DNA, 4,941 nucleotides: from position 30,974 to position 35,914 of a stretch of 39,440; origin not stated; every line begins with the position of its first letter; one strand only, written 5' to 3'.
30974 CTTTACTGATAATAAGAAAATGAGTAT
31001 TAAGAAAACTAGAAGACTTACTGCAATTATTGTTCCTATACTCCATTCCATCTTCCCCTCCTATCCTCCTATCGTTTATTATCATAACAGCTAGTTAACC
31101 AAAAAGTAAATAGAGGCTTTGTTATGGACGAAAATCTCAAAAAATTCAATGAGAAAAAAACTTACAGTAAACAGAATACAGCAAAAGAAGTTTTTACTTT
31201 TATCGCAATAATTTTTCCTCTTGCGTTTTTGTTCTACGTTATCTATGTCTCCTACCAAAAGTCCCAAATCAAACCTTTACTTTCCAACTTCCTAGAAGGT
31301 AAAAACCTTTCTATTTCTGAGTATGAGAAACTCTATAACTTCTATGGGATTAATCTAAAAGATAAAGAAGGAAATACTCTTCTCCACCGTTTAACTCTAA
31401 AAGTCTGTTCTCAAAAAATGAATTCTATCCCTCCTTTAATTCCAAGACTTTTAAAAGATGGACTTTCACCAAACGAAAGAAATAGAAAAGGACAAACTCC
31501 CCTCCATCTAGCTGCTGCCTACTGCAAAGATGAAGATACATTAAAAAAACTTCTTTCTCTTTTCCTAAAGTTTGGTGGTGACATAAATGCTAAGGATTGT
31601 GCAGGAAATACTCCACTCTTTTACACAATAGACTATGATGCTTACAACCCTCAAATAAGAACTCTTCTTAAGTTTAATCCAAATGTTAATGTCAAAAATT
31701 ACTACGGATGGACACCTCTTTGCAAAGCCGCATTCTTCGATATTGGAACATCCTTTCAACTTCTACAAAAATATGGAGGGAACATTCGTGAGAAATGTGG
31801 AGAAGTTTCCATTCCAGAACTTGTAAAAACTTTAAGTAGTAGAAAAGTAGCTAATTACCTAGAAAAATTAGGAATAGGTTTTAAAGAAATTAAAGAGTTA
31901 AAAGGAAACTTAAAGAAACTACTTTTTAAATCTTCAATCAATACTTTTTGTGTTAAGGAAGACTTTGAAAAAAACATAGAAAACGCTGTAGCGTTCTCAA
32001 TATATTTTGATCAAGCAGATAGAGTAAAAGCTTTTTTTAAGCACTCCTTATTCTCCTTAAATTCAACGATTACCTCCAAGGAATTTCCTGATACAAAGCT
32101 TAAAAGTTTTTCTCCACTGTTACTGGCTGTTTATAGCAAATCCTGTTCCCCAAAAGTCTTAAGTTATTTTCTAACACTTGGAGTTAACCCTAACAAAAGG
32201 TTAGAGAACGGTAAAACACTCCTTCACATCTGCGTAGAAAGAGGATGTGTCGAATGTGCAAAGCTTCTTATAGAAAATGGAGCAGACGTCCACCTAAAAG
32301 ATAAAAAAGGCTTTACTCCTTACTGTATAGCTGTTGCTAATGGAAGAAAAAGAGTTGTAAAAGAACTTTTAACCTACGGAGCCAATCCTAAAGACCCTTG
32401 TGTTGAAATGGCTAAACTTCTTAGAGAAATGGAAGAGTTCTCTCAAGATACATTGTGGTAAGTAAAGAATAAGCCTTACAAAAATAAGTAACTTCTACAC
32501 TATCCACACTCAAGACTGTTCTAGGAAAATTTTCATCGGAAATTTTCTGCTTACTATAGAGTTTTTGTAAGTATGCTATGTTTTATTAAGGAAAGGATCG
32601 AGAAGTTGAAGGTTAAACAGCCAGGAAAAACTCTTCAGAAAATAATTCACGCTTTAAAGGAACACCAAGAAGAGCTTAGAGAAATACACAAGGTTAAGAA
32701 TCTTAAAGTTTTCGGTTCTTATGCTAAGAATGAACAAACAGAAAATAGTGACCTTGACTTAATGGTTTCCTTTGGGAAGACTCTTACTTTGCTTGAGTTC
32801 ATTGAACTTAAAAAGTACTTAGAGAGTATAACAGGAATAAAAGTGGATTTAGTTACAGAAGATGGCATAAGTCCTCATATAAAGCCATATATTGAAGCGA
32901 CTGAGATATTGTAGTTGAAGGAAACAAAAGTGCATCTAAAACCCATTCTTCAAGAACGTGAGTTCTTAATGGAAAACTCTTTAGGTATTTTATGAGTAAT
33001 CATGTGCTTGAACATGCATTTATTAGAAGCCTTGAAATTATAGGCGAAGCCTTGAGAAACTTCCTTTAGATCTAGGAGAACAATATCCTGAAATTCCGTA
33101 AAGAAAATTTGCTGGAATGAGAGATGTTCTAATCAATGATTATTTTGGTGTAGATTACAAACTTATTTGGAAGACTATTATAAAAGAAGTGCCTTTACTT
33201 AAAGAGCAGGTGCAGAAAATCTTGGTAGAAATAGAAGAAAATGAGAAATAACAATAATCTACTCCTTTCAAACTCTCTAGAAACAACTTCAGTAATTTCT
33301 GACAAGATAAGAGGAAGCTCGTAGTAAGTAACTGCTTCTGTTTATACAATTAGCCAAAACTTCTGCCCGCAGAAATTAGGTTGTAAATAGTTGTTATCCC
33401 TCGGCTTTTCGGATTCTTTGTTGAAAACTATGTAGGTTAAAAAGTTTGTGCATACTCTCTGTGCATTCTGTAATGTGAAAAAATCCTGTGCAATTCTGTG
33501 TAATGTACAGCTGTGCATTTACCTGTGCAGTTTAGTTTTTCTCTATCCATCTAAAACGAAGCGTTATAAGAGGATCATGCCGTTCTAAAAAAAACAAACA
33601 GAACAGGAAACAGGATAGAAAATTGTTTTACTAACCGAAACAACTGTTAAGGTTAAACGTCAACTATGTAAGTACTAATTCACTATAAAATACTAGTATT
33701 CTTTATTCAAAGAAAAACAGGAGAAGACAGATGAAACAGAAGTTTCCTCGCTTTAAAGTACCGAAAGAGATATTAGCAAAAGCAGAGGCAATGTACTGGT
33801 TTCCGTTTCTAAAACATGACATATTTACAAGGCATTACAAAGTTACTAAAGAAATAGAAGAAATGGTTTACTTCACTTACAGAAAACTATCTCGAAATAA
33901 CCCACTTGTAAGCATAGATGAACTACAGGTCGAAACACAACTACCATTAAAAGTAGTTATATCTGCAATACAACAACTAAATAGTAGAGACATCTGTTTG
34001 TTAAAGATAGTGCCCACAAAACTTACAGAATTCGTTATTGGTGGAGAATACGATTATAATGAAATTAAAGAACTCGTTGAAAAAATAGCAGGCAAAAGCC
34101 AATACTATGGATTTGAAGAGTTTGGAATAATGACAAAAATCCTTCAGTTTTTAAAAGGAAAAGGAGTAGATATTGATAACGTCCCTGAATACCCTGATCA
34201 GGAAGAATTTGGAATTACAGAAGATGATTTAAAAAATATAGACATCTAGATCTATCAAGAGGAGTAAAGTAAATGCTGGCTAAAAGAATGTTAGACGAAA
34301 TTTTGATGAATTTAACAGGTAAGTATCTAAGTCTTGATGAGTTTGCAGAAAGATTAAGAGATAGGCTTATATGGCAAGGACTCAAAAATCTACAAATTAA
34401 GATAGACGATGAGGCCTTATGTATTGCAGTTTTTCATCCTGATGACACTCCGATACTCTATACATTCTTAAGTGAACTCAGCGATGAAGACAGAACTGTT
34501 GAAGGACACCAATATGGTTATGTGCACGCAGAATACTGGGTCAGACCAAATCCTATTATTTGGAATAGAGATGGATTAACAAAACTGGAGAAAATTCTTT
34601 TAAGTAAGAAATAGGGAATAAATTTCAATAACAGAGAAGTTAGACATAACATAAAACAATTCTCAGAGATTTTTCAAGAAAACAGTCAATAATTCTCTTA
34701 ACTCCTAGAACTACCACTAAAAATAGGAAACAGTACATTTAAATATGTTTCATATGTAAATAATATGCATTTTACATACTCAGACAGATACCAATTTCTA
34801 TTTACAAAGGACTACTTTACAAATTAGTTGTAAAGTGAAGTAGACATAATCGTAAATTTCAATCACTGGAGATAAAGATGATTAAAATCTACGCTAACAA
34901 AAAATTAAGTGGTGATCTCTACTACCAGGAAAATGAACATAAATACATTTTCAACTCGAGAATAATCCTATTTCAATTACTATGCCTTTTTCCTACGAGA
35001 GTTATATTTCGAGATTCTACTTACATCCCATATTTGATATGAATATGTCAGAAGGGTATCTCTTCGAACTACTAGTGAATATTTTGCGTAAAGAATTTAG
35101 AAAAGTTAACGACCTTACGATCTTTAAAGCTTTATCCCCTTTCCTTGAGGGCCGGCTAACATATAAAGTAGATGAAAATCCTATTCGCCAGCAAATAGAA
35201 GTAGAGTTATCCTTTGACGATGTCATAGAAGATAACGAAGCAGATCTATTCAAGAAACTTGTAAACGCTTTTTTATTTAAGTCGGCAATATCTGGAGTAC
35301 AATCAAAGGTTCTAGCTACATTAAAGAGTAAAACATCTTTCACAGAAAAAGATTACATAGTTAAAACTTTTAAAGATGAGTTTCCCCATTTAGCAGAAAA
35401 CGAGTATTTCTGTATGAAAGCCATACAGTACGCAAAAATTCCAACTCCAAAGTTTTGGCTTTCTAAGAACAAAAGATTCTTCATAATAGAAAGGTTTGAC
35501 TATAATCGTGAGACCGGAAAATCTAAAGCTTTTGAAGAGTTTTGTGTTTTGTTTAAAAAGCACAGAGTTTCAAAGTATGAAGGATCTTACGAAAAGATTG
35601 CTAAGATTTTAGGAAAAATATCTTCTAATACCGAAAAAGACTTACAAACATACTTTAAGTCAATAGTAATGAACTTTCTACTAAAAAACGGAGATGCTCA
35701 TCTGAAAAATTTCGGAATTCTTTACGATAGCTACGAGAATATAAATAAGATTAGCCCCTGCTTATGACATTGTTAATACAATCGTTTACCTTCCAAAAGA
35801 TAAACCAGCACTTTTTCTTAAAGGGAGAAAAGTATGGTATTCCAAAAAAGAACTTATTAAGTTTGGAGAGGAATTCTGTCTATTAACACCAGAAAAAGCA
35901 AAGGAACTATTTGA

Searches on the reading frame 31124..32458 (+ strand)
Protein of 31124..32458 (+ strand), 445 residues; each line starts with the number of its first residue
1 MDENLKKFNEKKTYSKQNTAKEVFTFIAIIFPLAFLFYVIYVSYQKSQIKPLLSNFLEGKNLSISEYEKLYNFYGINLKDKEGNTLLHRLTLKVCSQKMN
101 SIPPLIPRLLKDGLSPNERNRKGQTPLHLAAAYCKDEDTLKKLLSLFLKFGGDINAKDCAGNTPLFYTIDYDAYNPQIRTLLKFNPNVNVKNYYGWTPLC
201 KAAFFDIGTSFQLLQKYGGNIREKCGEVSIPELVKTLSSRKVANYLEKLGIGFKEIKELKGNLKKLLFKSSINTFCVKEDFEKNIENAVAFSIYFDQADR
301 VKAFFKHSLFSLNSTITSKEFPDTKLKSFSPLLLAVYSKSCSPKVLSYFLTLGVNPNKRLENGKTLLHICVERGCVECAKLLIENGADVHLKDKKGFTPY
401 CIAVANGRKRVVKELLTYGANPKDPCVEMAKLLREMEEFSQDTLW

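Call 23: search_protein_families(library=pfam, max_evalue=0.001, proteins=[window:31124-32458:+])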
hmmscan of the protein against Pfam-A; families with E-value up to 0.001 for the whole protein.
window:31124-32458:+ (445 aa): 5 families
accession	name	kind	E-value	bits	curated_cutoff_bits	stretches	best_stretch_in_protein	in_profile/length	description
PF12796.13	Ank_2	-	1.3e-31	109.4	27.3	3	333-423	2-87/90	Ankyrin repeats (3 copies)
PF00023.36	Ank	-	5.8e-29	99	21.1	2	362-394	1-33/33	Ankyrin repeat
PF13637.12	Ank_4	-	3.8e-26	91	22.7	2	367-413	1-47/50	Ankyrin repeats (many copies)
PF13606.12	Ank_3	-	5.1e-20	69.6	22.3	1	362-390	1-29/30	Ankyrin repeat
PF13857.12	Ank_5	-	2.6e-18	66.3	27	3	109-165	1-53/56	Ankyrin repeats (many copies)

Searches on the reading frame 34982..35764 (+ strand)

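Call 23: search_protein_families(library=pfam, max_evalue=0.001, proteins=[window:34982-35764:+])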
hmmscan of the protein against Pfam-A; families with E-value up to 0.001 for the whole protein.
window:34982-35764:+ (261 aa): 1 family
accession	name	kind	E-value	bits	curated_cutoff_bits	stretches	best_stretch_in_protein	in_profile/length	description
PF07804.18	HipA_C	-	1.2e-35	123.5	30.5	1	102-252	2-149/213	HipA-like C-terminal domain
